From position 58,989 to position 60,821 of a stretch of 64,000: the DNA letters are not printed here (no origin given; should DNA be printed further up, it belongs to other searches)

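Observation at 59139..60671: SPASM-domain radical SAM with an N-terminal ~95-aa extension is the best candidate precursor-recognising (HxsB-like) maturase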

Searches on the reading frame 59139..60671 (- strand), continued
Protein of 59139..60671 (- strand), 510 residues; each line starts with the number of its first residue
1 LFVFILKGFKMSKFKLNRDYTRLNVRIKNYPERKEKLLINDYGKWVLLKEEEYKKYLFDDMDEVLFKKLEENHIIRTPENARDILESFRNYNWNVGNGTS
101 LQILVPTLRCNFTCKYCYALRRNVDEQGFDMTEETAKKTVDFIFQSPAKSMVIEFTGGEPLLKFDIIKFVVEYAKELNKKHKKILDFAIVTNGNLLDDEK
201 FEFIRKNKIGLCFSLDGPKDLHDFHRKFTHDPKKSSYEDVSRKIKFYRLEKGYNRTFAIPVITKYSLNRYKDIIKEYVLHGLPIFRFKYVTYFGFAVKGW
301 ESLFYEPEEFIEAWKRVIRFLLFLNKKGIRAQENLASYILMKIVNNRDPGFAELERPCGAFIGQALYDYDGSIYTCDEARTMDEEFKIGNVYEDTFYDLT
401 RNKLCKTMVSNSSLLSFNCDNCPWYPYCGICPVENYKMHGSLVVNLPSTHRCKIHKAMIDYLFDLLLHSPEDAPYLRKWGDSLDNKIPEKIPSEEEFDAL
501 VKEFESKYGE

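Call 82: search_dna_similar(query=L006:3417-4871:+, collection=plasmids, mode=protein, max_rows=14, rows=spread, max_evalue=1e-30)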
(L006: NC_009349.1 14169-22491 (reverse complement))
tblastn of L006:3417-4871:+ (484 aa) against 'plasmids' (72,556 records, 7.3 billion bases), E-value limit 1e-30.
Records with a match: 412; places in all: 413; records where one place covers at least 80% of the query: 349.
Best place of each record, by identity: >=99% 2; <60% 410.
By first word of the organism name: Klebsiella 316; Rhizobium 29; Agrobacterium 26; Sinorhizobium 8; Mesorhizobium 4; Novosphingobium 3; Raoultella 3; Aeromonas 2; Sphingobium 2; Roseomonas 2; and 15 more.
By predicted mobility (MOB-suite, as given by PLSDB): conjugative 325; non-mobilizable 80; mobilizable 7.
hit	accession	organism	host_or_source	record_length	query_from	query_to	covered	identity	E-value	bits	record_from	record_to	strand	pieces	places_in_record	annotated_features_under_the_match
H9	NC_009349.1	Aeromonas salmonicida subsp. salmonicida A449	-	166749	1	484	100%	100.0%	0e+0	1009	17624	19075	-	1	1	hxsB: His-Xaa-Ser system radical SAM maturase HxsB | hxsD: His-Xaa-Ser system protein HxsD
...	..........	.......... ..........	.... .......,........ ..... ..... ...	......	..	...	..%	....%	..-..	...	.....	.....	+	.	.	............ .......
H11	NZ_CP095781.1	Klebsiella pneumoniae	Homo sapiens,venous catheter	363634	20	479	95%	32.9%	5e-72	255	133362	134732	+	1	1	hxsB: His-Xaa-Ser system radical SAM maturase HxsB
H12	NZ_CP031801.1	Klebsiella pneumoniae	Homo sapiens,rectal swab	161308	20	479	95%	32.9%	5e-72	255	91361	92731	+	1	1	hxsB: His-Xaa-Ser system radical SAM maturase HxsB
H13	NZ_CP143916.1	Klebsiella pneumoniae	wastewater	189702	20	479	95%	32.9%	5e-72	255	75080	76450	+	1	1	hxsB: His-Xaa-Ser system radical SAM maturase HxsB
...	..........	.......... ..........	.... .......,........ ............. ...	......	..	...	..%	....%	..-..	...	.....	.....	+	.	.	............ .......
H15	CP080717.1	Klebsiella pneumoniae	Homo sapiens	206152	20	479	95%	32.9%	5e-72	255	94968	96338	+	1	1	none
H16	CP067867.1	Klebsiella pneumoniae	Homo sapiens,other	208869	20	479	95%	32.9%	5e-72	255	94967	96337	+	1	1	hxsB: His-Xaa-Ser system radical SAM maturase HxsB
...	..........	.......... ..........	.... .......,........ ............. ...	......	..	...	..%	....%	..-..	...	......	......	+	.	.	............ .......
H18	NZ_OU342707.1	Klebsiella pneumoniae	Homo sapiens,urine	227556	20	479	95%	32.9%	5e-72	255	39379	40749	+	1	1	hxsB: His-Xaa-Ser system radical SAM maturase HxsB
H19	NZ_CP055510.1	Klebsiella pneumoniae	culture,Wastewater effluent sample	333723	20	479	95%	32.9%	5e-72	255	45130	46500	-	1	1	hxsB: His-Xaa-Ser system radical SAM maturase HxsB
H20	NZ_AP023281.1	Agrobacterium vitis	Vitis vinifera,grapevine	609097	22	469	93%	27.8%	2e-40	162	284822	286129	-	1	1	hxsB: His-Xaa-Ser system radical SAM maturase HxsB | hypothetical protein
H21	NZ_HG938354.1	Neorhizobium galegae bv. orientalis str. HAMBI 540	Galega orientalis root nodule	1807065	105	469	75%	29.8%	1e-37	154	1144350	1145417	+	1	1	record has no annotation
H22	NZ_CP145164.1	Raoultella ornithinolytica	-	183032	20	281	54%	34.1%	5e-33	140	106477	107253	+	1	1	none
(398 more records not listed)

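Call 83: get_annotated_region(hit=H11, flank=3000)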
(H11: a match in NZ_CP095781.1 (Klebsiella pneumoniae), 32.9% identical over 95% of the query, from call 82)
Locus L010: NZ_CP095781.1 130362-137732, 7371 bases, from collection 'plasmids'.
description: Klebsiella pneumoniae strain bo743 plasmid p363Kb, complete sequence
organism: Klebsiella pneumoniae (NCBI taxid 573)
taxonomy: Bacteria; Pseudomonadota; Gammaproteobacteria; Enterobacterales; Enterobacteriaceae; Klebsiella; Klebsiella pneumoniae
host: -; source: Homo sapiens,venous catheter; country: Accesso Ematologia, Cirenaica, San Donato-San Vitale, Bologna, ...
typing (MOB-suite, as given by PLSDB): conjugative; replicon IncC,IncFIB,IncFII,rep_cluster_2183; relaxase MOBF,MOBF,MOBH,MOBH; mating-pair formation MPF_F
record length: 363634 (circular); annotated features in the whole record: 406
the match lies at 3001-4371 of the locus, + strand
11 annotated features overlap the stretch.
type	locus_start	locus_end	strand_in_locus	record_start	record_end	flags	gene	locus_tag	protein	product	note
CDS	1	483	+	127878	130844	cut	-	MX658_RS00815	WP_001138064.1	Tn3-like element TnAs3 family transposase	GO:0006313 - DNA transposition [Evidence IEA]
CDS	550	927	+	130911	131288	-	-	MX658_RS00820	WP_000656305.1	GNAT family N-acetyltransferase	-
CDS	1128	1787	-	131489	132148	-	-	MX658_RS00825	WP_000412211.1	type A-1 chloramphenicol O-acetyltransferase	-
predicted_resistance_gene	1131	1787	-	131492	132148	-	catA1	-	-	type A-1 chloramphenicol O-acetyltransferase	predicted by amrfinderplus; class PHENICOL; identity 100.0%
CDS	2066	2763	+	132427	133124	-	-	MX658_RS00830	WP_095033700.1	IS1-like element IS1B family transposase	GO:0006313 - DNA transposition [Evidence IEA]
CDS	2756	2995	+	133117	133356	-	hxsD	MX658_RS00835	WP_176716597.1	His-Xaa-Ser system protein HxsD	-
CDS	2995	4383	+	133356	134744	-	hxsB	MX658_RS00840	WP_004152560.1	His-Xaa-Ser system radical SAM maturase HxsB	-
CDS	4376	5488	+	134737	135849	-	hxsC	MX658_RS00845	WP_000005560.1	His-Xaa-Ser system radical SAM maturase HxsC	-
CDS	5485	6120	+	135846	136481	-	hxsA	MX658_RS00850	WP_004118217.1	His-Xaa-Ser repeat protein HxsA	-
CDS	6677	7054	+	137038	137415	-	-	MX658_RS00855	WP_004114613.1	transposase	GO:0006313 - DNA transposition [Evidence IEA]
CDS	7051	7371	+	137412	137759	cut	tnpB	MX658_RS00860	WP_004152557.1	IS66 family insertion sequence element accessory protein TnpB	-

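Call 84: get_annotated_region(hit=H20, flank=2500)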
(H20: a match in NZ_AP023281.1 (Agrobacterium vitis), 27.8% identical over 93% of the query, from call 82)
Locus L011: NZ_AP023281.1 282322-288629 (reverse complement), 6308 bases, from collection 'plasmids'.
description: Agrobacterium vitis strain VAT03-9 plasmid pRvVAT039a, complete sequence
organism: Agrobacterium vitis (NCBI taxid 373)
taxonomy: Bacteria; Pseudomonadota; Alphaproteobacteria; Hyphomicrobiales; Rhizobiaceae; Agrobacterium; Agrobacterium vitis
host: -; source: Vitis vinifera,grapevine; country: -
typing (MOB-suite, as given by PLSDB): non-mobilizable; replicon rep_cluster_287
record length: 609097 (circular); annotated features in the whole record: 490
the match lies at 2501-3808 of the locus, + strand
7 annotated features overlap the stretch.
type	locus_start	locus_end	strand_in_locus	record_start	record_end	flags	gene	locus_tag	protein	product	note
CDS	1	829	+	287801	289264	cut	-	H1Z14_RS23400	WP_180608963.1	HlyD family type I secretion periplasmic adaptor subunit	GO:0030253 - protein secretion by the type I secretion system [Evidence IEA]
CDS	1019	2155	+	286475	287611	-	-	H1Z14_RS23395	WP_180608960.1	hypothetical protein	-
CDS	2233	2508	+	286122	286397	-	-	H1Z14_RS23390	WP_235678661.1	hypothetical protein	-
CDS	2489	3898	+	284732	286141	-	hxsB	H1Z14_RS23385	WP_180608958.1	His-Xaa-Ser system radical SAM maturase HxsB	-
CDS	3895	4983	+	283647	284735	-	hxsC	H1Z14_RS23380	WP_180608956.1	His-Xaa-Ser system radical SAM maturase HxsC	-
CDS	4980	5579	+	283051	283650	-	hxsA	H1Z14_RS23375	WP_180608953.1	His-Xaa-Ser repeat protein HxsA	-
CDS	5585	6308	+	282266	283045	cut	-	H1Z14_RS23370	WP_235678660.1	hypothetical protein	-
